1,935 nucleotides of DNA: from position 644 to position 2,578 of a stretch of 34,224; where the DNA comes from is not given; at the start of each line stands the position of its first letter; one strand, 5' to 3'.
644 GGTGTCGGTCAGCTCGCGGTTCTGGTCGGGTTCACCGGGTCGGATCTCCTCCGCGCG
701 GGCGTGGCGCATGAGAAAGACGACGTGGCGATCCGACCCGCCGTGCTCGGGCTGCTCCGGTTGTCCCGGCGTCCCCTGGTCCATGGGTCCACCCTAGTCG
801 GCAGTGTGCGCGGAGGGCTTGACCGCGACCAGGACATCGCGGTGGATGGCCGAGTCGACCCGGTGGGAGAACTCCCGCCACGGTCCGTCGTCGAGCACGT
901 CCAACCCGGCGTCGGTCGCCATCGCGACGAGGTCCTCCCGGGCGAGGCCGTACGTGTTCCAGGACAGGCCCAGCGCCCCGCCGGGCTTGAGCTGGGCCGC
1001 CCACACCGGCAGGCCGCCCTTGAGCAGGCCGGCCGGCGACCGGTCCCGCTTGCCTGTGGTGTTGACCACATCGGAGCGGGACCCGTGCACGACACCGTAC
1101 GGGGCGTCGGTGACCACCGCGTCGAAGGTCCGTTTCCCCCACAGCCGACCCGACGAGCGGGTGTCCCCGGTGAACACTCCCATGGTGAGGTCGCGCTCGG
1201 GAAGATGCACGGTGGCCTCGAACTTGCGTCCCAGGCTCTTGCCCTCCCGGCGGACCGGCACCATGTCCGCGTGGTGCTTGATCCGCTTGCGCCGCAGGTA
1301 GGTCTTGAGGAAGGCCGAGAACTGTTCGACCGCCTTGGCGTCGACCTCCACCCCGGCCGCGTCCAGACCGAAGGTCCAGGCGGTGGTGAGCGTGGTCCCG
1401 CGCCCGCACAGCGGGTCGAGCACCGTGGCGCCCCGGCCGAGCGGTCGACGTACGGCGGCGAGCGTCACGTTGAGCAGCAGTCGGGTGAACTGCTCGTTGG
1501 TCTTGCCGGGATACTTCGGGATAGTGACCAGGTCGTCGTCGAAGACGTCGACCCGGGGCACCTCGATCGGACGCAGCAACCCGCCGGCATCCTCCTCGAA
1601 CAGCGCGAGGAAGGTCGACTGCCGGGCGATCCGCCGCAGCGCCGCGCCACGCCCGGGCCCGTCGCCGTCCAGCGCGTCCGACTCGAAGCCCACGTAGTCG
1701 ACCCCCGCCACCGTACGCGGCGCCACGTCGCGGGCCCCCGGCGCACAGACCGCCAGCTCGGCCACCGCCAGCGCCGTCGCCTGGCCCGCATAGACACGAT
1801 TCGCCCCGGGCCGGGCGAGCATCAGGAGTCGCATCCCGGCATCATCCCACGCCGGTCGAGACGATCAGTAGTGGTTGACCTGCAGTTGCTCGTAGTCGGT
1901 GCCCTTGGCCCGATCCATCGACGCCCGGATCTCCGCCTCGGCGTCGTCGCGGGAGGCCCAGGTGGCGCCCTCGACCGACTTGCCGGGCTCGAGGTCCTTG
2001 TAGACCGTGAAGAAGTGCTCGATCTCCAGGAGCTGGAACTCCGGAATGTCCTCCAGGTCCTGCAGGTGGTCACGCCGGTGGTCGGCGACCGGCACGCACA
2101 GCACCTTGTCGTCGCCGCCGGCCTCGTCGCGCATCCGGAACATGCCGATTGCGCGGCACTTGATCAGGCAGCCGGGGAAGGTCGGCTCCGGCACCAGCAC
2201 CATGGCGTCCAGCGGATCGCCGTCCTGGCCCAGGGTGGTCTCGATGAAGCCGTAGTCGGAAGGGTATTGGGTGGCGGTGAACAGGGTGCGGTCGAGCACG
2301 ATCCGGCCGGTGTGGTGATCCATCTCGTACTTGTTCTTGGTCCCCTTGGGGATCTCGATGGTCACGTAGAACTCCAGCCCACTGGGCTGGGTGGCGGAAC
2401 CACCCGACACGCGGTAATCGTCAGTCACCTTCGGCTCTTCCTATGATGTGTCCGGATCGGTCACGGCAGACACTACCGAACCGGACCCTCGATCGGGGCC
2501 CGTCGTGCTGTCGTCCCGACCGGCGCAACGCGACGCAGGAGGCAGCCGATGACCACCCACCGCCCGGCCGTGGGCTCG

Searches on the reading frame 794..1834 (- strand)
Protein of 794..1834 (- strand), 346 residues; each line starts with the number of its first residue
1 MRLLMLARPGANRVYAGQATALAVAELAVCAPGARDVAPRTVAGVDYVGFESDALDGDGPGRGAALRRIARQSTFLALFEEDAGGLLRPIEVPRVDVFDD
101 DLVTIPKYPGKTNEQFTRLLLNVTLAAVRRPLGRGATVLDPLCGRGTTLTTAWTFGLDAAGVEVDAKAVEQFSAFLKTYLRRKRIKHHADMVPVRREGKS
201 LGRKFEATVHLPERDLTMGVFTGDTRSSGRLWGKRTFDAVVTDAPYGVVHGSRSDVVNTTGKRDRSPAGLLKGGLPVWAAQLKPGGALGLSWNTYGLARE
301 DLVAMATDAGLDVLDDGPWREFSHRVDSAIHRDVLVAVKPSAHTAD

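Call 9: search_protein_families(library=pfam, proteins=[window:794-1834:-], max_evalue=0.001)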
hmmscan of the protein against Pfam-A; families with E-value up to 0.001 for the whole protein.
window:794-1834:- (346 aa): 0 families

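Call 31: search_protein_families(library=pfam, proteins=[window:794-1834:-], max_evalue=0.01)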
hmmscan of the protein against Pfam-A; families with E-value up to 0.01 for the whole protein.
window:794-1834:- (346 aa): 2 families
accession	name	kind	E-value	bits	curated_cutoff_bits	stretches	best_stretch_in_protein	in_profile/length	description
PF01170.24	UPF0020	-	0.0027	17.9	22.3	0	134-160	28-54/197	RMKL-like, methyltransferase domain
PF01555.25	N6_N4_Mtase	-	0.003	18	26.7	0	131-171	181-218/221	DNA methylase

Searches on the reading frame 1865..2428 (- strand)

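Call 9: search_protein_families(library=pfam, proteins=[window:1865-2428:-], max_evalue=0.001)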
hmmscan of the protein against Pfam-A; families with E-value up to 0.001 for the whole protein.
window:1865-2428:- (187 aa): 1 family
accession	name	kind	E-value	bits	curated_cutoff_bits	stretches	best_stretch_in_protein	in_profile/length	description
PF00719.24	Pyrophosphatase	-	2.8e-57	193.3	23.5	1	22-174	1-152/153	Inorganic pyrophosphatase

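Call 31: search_protein_families(library=pfam, proteins=[L007:1700-2551:+, L007:2706-3908:-, L007:3950-6115:+, L008:3184-4488:+], max_evalue=0.01)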
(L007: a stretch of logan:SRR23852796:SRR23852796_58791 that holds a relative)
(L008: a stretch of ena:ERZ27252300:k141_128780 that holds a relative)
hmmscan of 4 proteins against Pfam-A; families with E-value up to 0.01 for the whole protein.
L007:1700-2551:+ (283 aa): 0 families

L007:2706-3908:- (400 aa): 4 families
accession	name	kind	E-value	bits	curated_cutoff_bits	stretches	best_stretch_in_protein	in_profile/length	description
PF13692.12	Glyco_trans_1_4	-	3e-15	57.1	27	1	225-353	3-139/142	Glycosyl transferases group 1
PF00534.26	Glycos_transf_1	-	2e-14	53.9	26.4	1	218-367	10-170/172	Glycosyl transferases group 1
PF13439.12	Glyco_transf_4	-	2.7e-06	28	28.5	1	88-197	57-165/170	Glycosyltransferase Family 4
PF13524.12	Glyco_trans_1_2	-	0.00012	22.5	25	1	248-381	9-140/144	Glycosyl transferase-like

L007:3950-6115:+ (721 aa): 9 families
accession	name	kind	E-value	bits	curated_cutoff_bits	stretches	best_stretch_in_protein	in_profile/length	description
PF00535.33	Glycos_transf_2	-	7e-25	88.3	23.3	1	419-538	1-121/168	Glycosyl transferase family 2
PF13692.12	Glyco_trans_1_4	-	2.3e-20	73.7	27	1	229-365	2-142/142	Glycosyl transferases group 1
PF13641.12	Glyco_tranf_2_3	-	2.9e-14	54.1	27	1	416-628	1-226/230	Glycosyltransferase like family 2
PF10111.15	Glyco_tranf_2_2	-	1.4e-11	44.9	27.3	2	419-518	1-102/276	Glycosyltransferase like family 2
PF13632.12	Glyco_trans_2_3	-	3.3e-06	27.5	27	1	563-640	74-156/198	Glycosyl transferase family group 2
PF00534.26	Glycos_transf_1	-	2.1e-05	24.6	26.4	1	257-379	40-172/172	Glycosyl transferases group 1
PF13439.12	Glyco_transf_4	-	2.9e-05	24.6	28.5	1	20-204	5-163/170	Glycosyltransferase Family 4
PF13704.12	Glyco_tranf_2_4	-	0.0022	18.9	27.5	1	449-508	22-82/98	Glycosyl transferase family 2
PF02709.20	Glyco_transf_7C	-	0.0022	18.1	23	1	562-609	20-68/78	N-terminal domain of galactosyltransferase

L008:3184-4488:+ (434 aa): 1 family
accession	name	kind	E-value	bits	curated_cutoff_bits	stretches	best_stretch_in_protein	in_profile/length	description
PF01610.23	DDE_Tnp_ISL3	-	1.4e-56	192.4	23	1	164-417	1-237/240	Transposase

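Call 57: search_protein_families(library=ncbifam, proteins=[L007:1700-2551:+, L007:3950-6115:+, L007:2706-3908:-], max_evalue=0.01)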
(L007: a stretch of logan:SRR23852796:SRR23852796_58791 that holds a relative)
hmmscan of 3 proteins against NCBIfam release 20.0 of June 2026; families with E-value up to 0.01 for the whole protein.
L007:1700-2551:+ (283 aa): 0 families

L007:3950-6115:+ (721 aa): 21 families
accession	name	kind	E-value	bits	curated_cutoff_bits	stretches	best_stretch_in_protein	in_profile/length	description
TIGR03965.1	mycofact_glyco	equivalog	4.4e-33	114.9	280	1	415-654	73-321/467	mycofactocin biosynthesis glycosyltransferase MftF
TIGR03087.1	stp1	hypoth_equivalog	1.3e-25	90.4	316.65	1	111-384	105-381/397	TIGR03087 family PEP-CTERM/XrtA system glycosyltransferase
NF041875.1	EPS_EpsD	equivalog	1.1e-19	71.1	370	2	418-520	1-102/325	exopolysaccharide biosynthesis glycosyltransferase EpsD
NF007482.0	PRK10073.1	equivalog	4.5e-19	68.6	423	1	416-525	6-114/334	glycosyltransferase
TIGR04283.1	glyco_like_mftF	equivalog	4.4e-18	65.7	182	1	418-638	1-210/221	TIGR04283 family arsenosugar biosynthesis glycosyltransferase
TIGR03937.1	PgaC_IcaA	equivalog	1.9e-13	50.2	422.3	1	415-541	44-169/407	poly-beta-1,6-N-acetyl-D-glucosamine synthase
NF038299.1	EPS_HpsN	equivalog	3.8e-13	49.1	425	2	416-530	1-114/317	hormogonium polysaccharide biosynthesis glycosyltransferase HpsN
NF038302.1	EPS_HpsE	equivalog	1.5e-11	43.9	300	1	418-520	3-109/307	hormogonium polysaccharide biosynthesis glycosyltransferase HpsE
TIGR03111.1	glyc2_xrt_Gpos1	hypoth_equivalog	2.5e-10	39.7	363.95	1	412-532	45-166/439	TIGR03111 family XrtG-associated glycosyltransferase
NF047683.1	TeichurnBiosyTuaG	equivalog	5e-10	39.4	400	1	415-514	5-103/252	teichuronic acid biosynthesis protein TuaG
NF010496.0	PRK13915.1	equivalog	7.1e-08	31.9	262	1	417-521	32-141/307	glucosyl-3-phosphoglycerate synthase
TIGR03469.1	HpnB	hypoth_equivalog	2.3e-07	30.2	379.25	1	407-527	36-165/386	hopene-associated glycosyltransferase HpnB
NF050819.1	PolSacchBiosHfsG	equivalog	7.3e-07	28.6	500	1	415-507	11-101/302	polysaccharide biosynthesis protein HfsG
TIGR01556.1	rhamnosyltran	subfamily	1.7e-06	27.4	200.55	1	445-525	20-101/281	rhamnosyltransferase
TIGR04009.1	wcaE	equivalog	1.1e-05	24.8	369.2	1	433-512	21-97/248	colanic acid biosynthesis glycosyltransferase WcaE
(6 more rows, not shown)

L007:2706-3908:- (400 aa): 14 families
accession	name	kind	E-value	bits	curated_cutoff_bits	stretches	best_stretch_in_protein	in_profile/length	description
NF041876.1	EPS_EpsE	equivalog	1.7e-14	53.9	400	1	191-370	188-376/389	exopolysaccharide biosynthesis GT4 family glycosyltransferase EpsE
TIGR03088.1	stp2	hypoth_equivalog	1.7e-12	47.1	409.05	1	279-379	263-362/374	TIGR03088 family PEP-CTERM/XrtA system glycosyltransferase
TIGR03449.1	mycothiol_MshA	equivalog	2.8e-12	46.3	462.5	1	163-391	162-404/406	D-inositol-3-phosphate glycosyltransferase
NF053787.1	GlcN_PG_synth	equivalog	3.6e-10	39.2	480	1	191-383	166-352/361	N-acetylglucosaminyl phosphatidylglycerol synthase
TIGR03999.1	thiol_BshA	equivalog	3.8e-10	39.3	273.7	1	274-370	251-353/375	N-acetyl-alpha-D-glucosaminyl L-malate synthase BshA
TIGR02468.1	sucrsPsyn_pln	equivalog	4e-09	34.8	1143.95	1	280-381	559-662/1051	sucrose-phosphate synthase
TIGR02149.1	glgA_Coryne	subfamily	1.9e-08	33.9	302.4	1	279-384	274-384/391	glycogen synthase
NF038229.1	Glyco4_Geo_Pelo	equivalog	1.2e-07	31.1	400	1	269-369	218-315/338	GPMC system family 4 glycosyltransferase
NF041139.1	TreT_Thcocales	equivalog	5.3e-07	28.8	775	1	272-339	297-364/412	trehalose synthase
TIGR02472.1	sucr_P_syn_N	equivalog_domain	4.6e-06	25.7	576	1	290-339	342-391/439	sucrose-phosphate synthase, putative, glycosyltransferase domain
TIGR02470.1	sucr_synth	equivalog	0.00011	20.5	810.4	1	291-351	646-704/784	sucrose synthase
TIGR04063.1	stp3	hypoth_equivalog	0.00013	21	442.05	1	306-379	312-384/397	TIGR04063 family PEP-CTERM/XrtA system glycosyltransferase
NF049988.1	MGlcDAGSynMgs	equivalog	0.00017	21.1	400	1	273-360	274-357/398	alpha-monoglucosyldiacylglycerol synthase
TIGR04005.1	wcaL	equivalog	0.00019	20.4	537.6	1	185-372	193-388/406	colanic acid biosynthesis glycosyltransferase WcaL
